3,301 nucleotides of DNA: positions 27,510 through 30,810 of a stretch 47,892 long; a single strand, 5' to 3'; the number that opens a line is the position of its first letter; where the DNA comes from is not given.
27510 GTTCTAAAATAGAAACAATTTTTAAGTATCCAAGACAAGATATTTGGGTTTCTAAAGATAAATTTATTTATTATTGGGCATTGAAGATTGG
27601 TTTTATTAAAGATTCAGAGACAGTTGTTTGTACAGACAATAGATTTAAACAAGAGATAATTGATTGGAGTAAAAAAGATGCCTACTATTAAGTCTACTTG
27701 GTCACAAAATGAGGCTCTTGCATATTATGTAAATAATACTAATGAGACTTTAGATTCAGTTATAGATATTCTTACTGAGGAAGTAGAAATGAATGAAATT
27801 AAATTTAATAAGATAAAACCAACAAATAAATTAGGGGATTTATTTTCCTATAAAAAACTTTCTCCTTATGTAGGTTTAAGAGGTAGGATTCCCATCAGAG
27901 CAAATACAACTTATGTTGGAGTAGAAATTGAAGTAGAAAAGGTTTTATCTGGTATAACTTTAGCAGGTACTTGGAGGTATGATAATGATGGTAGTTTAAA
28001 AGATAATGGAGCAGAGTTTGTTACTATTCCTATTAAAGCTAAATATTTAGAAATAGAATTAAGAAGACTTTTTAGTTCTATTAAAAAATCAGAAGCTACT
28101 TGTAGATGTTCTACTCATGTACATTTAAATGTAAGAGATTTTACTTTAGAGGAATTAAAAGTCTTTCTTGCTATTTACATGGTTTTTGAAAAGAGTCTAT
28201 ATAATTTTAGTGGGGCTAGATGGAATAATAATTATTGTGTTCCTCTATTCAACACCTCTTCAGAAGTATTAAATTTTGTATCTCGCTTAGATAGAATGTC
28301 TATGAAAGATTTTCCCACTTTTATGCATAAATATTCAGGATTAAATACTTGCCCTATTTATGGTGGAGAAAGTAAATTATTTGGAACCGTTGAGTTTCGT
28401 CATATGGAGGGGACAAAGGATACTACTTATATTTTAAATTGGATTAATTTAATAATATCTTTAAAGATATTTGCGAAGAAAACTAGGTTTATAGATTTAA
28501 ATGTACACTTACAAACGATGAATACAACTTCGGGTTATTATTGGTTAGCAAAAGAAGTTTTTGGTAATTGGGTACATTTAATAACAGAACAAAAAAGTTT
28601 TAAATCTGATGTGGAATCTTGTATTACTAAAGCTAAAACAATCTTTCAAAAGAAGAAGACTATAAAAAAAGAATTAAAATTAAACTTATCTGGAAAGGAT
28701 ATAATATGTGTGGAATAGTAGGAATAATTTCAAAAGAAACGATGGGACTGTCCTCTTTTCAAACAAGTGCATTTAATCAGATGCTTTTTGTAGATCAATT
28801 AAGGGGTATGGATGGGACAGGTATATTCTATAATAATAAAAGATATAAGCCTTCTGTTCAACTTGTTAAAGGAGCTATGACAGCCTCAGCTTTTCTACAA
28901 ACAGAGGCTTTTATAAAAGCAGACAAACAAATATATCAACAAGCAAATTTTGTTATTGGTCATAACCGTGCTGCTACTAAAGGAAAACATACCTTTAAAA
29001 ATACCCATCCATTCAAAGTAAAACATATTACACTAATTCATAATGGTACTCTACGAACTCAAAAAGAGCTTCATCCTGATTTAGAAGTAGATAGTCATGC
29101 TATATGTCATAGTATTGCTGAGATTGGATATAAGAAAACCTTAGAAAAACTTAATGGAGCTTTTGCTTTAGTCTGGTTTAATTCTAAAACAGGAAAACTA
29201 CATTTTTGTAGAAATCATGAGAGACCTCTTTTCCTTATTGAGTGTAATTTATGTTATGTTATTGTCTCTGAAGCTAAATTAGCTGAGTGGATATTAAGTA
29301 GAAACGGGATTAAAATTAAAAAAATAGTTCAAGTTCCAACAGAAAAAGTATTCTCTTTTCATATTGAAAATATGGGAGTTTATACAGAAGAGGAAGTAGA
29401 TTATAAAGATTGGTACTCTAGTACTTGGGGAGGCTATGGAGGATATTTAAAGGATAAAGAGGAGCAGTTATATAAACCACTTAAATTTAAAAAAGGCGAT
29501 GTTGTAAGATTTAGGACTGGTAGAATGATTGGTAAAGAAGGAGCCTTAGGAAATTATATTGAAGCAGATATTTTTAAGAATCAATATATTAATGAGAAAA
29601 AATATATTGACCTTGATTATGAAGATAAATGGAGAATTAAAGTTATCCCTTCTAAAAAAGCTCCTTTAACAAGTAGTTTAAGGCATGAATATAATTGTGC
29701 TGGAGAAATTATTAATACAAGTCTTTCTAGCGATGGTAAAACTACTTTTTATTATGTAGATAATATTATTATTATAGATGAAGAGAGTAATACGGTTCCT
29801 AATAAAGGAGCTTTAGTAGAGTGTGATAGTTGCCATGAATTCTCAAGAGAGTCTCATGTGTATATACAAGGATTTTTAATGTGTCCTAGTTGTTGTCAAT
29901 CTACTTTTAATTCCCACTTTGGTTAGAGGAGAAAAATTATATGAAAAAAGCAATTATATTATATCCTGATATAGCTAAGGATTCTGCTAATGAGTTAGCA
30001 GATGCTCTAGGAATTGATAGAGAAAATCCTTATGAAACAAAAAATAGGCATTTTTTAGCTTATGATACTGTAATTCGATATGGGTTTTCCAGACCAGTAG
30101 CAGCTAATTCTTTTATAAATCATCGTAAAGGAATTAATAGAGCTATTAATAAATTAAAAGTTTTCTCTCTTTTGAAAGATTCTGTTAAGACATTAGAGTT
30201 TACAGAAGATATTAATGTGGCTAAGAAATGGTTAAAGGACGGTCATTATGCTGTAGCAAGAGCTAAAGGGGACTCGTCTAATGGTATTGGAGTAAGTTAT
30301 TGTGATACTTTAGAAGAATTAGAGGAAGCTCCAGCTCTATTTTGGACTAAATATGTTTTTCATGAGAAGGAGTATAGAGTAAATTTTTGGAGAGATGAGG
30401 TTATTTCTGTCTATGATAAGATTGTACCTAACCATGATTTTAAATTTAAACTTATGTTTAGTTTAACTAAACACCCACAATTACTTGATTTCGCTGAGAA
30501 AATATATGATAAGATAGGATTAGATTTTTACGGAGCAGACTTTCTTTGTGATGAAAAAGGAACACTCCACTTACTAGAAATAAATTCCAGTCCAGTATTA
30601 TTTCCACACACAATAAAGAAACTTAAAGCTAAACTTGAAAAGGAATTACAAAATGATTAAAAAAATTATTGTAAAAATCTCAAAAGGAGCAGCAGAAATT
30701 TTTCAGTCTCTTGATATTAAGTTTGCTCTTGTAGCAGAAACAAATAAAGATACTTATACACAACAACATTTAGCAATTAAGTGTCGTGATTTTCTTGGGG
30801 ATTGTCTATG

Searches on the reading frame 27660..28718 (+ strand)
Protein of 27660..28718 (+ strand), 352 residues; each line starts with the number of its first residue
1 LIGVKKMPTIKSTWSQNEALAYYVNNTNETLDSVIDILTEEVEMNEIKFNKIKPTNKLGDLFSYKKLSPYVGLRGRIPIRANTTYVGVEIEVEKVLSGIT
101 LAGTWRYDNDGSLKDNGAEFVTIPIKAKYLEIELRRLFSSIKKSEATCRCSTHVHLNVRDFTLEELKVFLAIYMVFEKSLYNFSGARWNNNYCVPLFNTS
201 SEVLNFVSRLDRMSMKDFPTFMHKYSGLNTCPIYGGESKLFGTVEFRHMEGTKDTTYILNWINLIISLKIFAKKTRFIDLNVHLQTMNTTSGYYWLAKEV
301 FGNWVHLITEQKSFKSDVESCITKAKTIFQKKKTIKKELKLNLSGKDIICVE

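Call 20: search_protein_families(library=pfam, proteins=[window:27660-28718:+])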
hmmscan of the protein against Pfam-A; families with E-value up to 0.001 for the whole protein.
window:27660-28718:+ (352 aa): 1 family
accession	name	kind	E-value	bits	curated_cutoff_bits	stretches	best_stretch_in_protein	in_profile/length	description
PF12224.13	Amidoligase_2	-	1.4e-09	38.7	22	1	117-265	75-241/245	Putative amidoligase enzyme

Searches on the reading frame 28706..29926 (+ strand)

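Call 20: search_protein_families(library=pfam, proteins=[window:28706-29926:+])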
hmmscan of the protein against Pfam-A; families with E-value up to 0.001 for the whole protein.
window:28706-29926:+ (406 aa): 3 families
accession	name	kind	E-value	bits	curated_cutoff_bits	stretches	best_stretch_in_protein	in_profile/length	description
PF13522.11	GATase_6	-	2.6e-16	60.3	27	1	73-177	3-118/130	Glutamine amidotransferase domain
PF13537.11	GATase_7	-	2.7e-07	31.1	25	1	102-191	15-119/123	Glutamine amidotransferase domain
PF13230.11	GATase_4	-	3.5e-07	29.9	23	1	1-130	1-130/272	Glutamine amidotransferases class-II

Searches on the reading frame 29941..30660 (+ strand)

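Call 20: search_protein_families(library=pfam, proteins=[window:29941-30660:+])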
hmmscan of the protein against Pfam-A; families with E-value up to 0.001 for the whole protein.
window:29941-30660:+ (239 aa): 1 family
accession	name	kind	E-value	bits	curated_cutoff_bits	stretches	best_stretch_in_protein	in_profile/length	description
PF03133.20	TTL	-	0.00098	18.9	20.1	0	195-238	236-277/292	Tubulin-tyrosine ligase family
